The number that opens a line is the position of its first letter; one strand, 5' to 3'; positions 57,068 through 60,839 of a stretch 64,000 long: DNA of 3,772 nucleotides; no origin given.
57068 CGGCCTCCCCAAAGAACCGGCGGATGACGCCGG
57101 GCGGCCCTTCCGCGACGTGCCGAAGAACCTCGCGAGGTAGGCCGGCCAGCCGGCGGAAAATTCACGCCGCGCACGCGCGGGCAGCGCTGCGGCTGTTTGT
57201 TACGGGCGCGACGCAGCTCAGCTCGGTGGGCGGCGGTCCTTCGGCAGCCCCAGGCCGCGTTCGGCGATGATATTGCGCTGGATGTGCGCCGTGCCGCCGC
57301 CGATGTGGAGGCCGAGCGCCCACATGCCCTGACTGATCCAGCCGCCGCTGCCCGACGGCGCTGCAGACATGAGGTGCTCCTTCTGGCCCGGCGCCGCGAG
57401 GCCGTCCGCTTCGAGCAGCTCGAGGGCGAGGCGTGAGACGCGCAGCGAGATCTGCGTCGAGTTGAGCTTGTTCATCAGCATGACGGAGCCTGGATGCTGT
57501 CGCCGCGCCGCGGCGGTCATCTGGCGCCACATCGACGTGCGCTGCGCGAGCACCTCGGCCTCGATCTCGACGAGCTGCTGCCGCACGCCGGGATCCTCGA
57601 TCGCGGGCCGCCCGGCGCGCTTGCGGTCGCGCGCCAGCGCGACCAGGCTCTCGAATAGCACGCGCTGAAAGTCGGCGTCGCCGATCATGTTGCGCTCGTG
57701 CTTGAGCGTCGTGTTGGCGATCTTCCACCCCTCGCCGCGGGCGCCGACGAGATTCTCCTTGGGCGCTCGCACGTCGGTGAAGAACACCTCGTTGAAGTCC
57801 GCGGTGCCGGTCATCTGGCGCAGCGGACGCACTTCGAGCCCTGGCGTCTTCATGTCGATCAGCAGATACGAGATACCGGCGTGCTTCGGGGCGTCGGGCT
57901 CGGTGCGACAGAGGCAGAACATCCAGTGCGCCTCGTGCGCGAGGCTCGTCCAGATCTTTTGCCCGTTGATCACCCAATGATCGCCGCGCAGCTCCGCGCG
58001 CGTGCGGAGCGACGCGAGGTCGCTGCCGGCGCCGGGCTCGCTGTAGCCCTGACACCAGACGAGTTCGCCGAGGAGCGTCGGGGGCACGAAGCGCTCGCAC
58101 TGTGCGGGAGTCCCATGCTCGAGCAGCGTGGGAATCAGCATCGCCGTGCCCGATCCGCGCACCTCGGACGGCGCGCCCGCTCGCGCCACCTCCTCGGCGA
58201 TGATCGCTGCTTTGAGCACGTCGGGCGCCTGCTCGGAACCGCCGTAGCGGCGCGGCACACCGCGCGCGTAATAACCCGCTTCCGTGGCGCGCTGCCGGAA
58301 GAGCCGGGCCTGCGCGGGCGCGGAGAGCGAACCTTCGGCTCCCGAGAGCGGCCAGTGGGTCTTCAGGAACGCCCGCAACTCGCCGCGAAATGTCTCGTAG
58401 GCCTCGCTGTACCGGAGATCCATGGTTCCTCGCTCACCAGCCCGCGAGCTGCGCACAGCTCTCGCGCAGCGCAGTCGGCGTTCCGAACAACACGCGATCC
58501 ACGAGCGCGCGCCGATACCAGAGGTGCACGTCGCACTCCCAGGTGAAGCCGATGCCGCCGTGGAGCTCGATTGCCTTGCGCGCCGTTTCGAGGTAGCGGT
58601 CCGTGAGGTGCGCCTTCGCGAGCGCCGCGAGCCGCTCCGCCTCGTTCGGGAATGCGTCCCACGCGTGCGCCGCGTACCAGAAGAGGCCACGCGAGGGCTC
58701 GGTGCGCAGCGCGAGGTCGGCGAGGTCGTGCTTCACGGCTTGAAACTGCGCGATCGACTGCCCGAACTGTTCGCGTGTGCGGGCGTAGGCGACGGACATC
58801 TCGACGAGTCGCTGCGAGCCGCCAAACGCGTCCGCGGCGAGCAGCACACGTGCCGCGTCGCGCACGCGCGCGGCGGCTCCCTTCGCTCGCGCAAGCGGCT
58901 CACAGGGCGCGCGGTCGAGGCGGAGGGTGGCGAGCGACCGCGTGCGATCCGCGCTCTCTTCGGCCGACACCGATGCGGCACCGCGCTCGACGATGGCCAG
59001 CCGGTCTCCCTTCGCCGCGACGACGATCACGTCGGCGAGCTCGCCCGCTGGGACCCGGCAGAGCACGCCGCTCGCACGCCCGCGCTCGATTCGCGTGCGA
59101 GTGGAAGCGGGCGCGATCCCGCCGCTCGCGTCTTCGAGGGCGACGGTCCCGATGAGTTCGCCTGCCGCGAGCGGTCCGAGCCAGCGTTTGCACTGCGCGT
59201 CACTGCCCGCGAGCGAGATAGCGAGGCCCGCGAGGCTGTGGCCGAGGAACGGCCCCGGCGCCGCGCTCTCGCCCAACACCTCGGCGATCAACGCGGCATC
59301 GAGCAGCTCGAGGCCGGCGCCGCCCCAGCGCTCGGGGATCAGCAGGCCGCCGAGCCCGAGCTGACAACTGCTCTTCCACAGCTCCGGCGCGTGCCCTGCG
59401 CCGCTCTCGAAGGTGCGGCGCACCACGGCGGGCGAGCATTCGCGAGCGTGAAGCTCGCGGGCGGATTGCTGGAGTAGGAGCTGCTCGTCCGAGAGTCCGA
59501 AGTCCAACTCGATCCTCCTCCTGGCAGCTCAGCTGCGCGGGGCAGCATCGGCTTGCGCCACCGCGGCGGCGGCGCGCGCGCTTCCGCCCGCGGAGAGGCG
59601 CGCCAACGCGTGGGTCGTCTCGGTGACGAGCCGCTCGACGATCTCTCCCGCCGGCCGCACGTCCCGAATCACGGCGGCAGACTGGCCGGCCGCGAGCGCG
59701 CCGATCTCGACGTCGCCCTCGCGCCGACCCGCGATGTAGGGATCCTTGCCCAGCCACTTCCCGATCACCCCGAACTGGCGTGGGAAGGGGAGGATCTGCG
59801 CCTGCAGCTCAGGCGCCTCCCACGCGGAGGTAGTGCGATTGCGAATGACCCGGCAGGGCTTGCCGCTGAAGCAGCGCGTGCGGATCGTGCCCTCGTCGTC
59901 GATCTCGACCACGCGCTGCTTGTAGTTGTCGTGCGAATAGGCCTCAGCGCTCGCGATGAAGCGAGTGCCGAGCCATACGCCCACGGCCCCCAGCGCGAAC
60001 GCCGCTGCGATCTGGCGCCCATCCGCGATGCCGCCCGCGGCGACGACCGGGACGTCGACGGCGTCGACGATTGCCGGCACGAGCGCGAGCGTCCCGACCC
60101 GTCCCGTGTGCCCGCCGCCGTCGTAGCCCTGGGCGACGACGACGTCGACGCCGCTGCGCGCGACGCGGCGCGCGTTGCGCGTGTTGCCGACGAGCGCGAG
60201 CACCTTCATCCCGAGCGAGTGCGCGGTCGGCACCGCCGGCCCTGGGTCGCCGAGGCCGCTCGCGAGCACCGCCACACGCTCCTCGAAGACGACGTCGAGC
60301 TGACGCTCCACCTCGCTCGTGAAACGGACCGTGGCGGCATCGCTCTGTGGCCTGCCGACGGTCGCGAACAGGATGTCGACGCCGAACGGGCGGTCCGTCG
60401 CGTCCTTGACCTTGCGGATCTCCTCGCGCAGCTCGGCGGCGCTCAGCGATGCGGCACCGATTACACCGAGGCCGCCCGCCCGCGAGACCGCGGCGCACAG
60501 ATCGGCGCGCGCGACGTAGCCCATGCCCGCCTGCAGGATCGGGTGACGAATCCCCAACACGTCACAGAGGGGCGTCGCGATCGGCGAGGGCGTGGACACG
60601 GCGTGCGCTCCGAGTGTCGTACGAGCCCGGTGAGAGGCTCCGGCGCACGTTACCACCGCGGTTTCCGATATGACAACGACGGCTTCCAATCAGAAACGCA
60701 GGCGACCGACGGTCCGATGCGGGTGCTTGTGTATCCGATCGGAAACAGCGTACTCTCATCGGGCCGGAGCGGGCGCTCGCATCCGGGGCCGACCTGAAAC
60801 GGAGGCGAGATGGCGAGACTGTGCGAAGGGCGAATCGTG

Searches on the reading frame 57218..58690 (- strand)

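Call 38: search_protein_families(library=pfam, proteins=[window:57218-58690:-], max_evalue=0.01)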
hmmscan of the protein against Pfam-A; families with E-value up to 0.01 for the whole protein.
window:57218-58690:- (490 aa): 3 families
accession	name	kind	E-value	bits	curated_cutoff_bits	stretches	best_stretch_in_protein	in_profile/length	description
PF02770.24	Acyl-CoA_dh_M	-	8.7e-23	80.8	33.3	1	213-307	1-97/97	Acyl-CoA dehydrogenase, middle domain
PF00441.29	Acyl-CoA_dh_1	-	9.6e-21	74.9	22.4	1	319-479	1-149/150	Acyl-CoA dehydrogenase, C-terminal domain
PF02771.21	Acyl-CoA_dh_N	-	4e-12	46.9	22.9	1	96-209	2-113/113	Acyl-CoA dehydrogenase, N-terminal domain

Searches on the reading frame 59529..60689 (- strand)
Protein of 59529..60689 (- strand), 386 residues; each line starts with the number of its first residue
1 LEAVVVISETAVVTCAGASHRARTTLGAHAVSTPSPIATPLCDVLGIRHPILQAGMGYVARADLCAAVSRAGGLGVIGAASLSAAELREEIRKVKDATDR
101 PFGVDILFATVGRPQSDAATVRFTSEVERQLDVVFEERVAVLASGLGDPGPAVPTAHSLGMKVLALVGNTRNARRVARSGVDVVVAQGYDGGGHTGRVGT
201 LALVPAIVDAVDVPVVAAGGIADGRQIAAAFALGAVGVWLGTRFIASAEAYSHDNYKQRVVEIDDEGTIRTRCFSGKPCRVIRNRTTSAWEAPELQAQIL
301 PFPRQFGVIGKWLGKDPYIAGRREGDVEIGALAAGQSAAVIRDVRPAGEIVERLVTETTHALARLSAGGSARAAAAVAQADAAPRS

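Call 38: search_protein_families(library=pfam, proteins=[window:59529-60689:-], max_evalue=0.01)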
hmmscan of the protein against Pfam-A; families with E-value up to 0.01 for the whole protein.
window:59529-60689:- (386 aa): 6 families
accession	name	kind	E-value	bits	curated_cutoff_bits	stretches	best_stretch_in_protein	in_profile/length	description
PF03060.21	NMO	-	2.3e-71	241.3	28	1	40-356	3-330/331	Nitronate monooxygenase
PF00478.31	IMPDH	-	7e-13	48.7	25.6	1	37-252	23-247/345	IMP dehydrogenase / GMP reductase domain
PF01070.24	FMN_dh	-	3.1e-07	30.2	24.9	1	170-256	229-317/350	FMN-dependent dehydrogenase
PF05690.20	ThiG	-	0.00052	19.9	23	1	161-248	124-210/247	Thiazole biosynthesis protein ThiG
PF00977.27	His_biosynth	-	0.00079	19.4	23.6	1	193-252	54-113/228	Histidine biosynthesis protein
PF04481.18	DUF561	-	0.0044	16.7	21.6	1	199-243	173-216/243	Protein of unknown function (DUF561)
